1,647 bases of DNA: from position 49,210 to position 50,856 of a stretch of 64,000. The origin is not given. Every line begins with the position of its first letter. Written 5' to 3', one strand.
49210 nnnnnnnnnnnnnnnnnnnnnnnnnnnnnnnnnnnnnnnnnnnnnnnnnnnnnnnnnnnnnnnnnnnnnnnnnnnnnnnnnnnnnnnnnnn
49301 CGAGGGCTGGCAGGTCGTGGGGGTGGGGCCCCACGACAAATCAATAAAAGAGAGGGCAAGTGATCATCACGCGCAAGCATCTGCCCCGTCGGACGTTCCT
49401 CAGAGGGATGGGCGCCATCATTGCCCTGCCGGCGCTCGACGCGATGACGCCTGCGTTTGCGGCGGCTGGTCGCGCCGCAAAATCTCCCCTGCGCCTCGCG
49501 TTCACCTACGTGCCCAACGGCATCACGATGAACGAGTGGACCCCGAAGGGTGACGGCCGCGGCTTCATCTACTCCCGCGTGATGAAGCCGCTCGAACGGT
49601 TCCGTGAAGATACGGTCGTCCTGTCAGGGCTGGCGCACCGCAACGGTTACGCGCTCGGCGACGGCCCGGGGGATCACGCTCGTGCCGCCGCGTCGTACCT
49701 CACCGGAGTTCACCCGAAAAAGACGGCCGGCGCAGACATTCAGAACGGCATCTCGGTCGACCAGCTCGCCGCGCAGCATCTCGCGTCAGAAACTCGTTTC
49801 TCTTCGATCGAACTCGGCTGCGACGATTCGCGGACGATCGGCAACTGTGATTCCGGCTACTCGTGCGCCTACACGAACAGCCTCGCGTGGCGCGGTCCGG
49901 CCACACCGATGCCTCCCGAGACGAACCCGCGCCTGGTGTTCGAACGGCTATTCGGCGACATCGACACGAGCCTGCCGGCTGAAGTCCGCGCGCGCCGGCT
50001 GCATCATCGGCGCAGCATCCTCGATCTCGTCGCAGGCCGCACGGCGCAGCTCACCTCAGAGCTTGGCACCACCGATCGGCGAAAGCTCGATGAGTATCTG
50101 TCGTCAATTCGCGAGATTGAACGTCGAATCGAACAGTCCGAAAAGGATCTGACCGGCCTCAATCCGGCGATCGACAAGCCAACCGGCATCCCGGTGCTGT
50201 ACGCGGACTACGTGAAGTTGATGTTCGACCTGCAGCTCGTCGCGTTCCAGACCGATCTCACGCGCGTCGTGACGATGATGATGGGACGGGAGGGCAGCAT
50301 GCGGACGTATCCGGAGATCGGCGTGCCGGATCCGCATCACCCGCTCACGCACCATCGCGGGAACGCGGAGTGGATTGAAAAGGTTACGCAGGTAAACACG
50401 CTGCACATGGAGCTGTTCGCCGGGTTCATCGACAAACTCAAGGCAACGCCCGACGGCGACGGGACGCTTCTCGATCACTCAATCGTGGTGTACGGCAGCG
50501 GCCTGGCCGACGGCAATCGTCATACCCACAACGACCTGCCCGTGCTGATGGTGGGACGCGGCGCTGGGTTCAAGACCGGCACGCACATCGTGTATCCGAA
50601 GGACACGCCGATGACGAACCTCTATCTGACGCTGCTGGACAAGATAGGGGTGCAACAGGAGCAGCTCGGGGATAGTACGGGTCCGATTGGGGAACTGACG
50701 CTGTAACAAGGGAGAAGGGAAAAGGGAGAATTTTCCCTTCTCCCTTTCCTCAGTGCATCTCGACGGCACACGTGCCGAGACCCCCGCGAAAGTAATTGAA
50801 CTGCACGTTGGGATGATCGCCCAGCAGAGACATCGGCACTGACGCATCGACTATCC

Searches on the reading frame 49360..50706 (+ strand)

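Call 52: search_protein_families(library=pfam, proteins=[window:49360-50706:+], max_evalue=0.001)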
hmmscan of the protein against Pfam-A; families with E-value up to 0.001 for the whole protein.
window:49360-50706:+ (448 aa): 1 family
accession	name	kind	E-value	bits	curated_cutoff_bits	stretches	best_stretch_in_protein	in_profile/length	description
PF07586.16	HXXSHH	-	9.3e-103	344.4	30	1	45-354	1-307/307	Protein of unknown function (DUF1552)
